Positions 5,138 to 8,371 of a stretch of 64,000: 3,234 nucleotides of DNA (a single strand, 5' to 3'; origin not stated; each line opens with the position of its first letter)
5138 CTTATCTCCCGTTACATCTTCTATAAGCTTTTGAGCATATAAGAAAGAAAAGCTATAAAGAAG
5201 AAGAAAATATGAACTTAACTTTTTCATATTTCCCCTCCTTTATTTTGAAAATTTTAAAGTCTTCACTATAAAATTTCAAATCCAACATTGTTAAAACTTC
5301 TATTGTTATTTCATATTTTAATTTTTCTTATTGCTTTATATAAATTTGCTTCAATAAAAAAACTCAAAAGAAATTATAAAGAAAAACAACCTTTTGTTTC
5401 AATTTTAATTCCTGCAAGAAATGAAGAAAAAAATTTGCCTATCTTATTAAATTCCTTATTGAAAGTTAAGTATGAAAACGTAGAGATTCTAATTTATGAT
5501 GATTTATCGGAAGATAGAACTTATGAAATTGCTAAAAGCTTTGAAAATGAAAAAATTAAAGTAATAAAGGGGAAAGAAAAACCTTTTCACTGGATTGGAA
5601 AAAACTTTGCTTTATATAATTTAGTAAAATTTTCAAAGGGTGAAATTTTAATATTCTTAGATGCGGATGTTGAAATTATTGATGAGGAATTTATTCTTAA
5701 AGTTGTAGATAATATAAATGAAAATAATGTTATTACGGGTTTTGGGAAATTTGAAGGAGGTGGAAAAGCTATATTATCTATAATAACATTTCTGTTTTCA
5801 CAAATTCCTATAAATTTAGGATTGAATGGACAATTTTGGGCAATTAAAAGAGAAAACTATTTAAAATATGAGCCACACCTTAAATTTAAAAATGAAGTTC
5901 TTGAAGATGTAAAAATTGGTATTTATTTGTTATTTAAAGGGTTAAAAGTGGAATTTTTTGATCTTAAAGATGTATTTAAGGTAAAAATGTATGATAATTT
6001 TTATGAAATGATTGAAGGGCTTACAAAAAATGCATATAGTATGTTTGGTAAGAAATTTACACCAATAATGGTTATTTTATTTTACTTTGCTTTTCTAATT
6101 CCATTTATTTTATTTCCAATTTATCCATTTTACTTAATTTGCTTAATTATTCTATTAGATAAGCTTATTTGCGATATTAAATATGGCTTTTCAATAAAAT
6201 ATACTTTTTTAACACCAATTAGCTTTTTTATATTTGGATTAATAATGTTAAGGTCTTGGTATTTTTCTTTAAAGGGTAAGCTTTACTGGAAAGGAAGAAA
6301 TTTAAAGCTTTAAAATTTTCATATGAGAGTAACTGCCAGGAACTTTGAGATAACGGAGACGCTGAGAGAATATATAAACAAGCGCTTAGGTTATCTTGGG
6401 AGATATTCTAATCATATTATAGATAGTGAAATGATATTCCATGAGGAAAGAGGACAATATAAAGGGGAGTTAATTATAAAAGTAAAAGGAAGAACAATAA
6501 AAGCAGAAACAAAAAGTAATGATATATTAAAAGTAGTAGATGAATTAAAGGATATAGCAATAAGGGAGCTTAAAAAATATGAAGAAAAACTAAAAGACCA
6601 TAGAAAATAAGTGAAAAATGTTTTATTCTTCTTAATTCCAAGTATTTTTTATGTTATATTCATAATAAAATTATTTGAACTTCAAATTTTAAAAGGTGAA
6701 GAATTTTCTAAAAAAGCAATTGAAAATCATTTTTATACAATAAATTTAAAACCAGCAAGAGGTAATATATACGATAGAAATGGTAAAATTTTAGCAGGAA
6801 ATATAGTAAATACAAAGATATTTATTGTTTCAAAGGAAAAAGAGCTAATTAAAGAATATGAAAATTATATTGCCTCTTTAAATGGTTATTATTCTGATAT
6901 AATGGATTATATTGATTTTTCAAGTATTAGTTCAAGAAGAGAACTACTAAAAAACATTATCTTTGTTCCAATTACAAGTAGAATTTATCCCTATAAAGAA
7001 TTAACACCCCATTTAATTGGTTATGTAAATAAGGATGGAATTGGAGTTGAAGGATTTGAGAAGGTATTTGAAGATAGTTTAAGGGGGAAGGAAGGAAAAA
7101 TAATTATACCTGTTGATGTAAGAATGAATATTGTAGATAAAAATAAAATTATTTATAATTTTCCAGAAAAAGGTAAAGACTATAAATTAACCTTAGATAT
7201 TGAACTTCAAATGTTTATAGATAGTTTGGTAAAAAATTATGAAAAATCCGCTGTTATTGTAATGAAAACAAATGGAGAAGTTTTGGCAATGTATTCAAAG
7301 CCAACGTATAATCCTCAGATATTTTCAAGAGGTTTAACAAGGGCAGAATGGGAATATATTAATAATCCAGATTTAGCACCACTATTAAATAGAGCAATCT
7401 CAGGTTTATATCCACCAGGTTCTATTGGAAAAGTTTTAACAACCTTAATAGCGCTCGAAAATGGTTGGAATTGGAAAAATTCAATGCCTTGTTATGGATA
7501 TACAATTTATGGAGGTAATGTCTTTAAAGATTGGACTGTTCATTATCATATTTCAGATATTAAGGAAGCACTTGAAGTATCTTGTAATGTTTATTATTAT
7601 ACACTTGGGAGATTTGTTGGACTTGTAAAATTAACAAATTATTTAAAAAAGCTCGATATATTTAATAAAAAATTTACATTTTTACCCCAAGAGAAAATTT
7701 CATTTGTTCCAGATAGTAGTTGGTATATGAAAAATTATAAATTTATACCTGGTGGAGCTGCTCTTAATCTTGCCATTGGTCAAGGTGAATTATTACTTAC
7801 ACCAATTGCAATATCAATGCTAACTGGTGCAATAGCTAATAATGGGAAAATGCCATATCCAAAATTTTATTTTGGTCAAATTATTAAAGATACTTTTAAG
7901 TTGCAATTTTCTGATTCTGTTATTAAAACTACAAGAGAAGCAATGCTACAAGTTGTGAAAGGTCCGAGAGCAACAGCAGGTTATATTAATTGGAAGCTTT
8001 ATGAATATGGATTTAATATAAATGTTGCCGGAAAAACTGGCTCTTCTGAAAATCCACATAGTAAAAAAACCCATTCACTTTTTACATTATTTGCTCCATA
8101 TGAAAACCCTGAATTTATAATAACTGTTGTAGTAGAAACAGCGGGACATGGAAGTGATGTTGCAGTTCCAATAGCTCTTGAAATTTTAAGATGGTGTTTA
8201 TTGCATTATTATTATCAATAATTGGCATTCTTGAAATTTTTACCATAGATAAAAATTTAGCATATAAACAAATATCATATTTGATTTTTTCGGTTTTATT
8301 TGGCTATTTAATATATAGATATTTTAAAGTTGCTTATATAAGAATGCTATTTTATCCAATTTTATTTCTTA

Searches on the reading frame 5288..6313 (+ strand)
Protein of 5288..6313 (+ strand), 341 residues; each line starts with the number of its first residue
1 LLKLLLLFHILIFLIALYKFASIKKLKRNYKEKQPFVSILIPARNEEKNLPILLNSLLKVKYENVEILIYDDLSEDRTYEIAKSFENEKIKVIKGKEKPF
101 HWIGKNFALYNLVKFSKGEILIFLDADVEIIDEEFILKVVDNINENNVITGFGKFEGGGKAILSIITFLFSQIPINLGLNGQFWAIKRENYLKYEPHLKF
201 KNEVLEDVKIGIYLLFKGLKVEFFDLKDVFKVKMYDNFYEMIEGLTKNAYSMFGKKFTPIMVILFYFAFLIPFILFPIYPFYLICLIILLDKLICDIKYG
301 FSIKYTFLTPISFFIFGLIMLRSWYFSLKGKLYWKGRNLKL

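Call 71: search_protein_families(library=pfam, proteins=[window:5288-6313:+], max_evalue=0.00001)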
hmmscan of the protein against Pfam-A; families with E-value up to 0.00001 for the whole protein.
window:5288-6313:+ (341 aa): 2 families
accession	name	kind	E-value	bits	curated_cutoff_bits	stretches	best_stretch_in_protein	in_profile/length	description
PF00535.33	Glycos_transf_2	-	5.6e-23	82.1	23.3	1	38-154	1-117/168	Glycosyl transferase family 2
PF13641.12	Glyco_tranf_2_3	-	6.7e-07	30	27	0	35-140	2-108/230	Glycosyltransferase like family 2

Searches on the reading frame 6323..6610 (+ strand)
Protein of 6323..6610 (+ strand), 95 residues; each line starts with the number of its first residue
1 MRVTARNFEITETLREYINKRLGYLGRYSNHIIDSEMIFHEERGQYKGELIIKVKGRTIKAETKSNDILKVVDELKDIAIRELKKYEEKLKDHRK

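Call 71: search_protein_families(library=pfam, proteins=[window:6323-6610:+], max_evalue=0.00001)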
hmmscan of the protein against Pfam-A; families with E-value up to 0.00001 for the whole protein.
window:6323-6610:+ (95 aa): 1 family
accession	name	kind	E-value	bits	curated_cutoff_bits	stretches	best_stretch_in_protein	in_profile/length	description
PF02482.25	Ribosomal_S30AE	-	1.2e-14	55.2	23.7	1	2-91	2-88/88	Sigma 54 modulation protein / S30EA ribosomal protein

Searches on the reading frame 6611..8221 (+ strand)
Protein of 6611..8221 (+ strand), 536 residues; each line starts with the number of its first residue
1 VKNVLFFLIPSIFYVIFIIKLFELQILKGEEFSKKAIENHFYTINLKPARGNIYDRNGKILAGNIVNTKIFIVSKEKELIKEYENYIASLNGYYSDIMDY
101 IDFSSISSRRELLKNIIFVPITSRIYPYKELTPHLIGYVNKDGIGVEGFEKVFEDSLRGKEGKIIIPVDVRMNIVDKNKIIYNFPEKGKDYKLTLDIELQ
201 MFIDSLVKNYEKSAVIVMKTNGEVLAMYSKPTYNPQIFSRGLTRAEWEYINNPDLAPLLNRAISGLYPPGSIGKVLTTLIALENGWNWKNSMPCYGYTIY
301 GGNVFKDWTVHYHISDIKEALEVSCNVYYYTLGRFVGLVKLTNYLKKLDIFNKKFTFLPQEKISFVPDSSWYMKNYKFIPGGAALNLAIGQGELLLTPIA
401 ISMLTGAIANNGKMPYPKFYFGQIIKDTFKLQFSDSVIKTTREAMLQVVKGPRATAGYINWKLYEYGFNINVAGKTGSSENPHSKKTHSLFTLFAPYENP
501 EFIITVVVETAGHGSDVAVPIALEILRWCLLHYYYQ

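Call 8: search_protein_families(library=ncbifam, proteins=[window:6611-8221:+])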
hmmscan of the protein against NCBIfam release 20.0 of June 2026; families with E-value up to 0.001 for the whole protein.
window:6611-8221:+ (536 aa): 17 families
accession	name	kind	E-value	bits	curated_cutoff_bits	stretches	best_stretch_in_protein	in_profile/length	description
TIGR03423.1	pbp2_mrdA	equivalog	1.1e-111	374.2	455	2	100-528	122-589/593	penicillin-binding protein 2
TIGR02214.1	spoVD_pbp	equivalog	2.9e-52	177.9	688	2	113-527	135-552/636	stage V sporulation protein D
NF008061.0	PRK10795.1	equivalog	4.3e-51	174.2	962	2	135-426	197-491/634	peptidoglycan DD-transpeptidase MrdA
NF051842.1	PBP4_5_Efaec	equivalog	3.8e-38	131.3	700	1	49-512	164-649/668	penicillin-binding protein PBP4(5)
NF053573.1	PBP2_PenA_Neis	exception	7.5e-27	94.1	1105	1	113-511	156-538/572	peptidoglycan D,D-transpeptidase PBP2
NF000237.1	MECA_PBP2A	equivalog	1.2e-24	86.6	750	1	44-452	145-582/668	PBP2a family beta-lactam-resistant peptidoglycan transpeptidase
NF038271.1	strep_PBP2X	exception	1.5e-23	83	1050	2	111-421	170-481/750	penicillin-binding protein PBP2X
NF000406.1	MECB_PBP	exception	5.3e-22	78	1450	1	138-485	254-612/674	PBP2a family beta-lactam-resistant peptidoglycan transpeptidase MecB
NF000409.1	MECA_pure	exception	8.9e-22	77.3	1490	1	136-453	270-583/668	PBP2a family beta-lactam-resistant peptidoglycan transpeptidase MecA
NF000407.1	MECC_PBP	exception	2.3e-21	75.7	1500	1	115-418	229-545/665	PBP2a family beta-lactam-resistant peptidoglycan transpeptidase MecC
NF000410.1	MECA1_pure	exception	3.2e-21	75.1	1480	1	136-480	252-600/666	PBP2a family beta-lactam-resistant peptidoglycan transpeptidase MecA1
NF033378.1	MECD_PBP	exception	1.6e-20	73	1450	1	132-481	268-611/678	PBP2a family beta-lactam-resistant peptidoglycan transpeptidase MecD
NF000408.1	MECA2_pure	exception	1e-19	70.2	1525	1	135-453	269-583/668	PBP2a family beta-lactam-resistant peptidoglycan transpeptidase MecA2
NF011685.0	PRK15105.1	subfamily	7e-18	64.5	737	1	114-332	157-367/588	peptidoglycan glycosyltransferase FtsI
NF038278.1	strep_PBP2B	exception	3.4e-16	58.8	975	2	3-79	13-88/678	penicillin-binding protein PBP2B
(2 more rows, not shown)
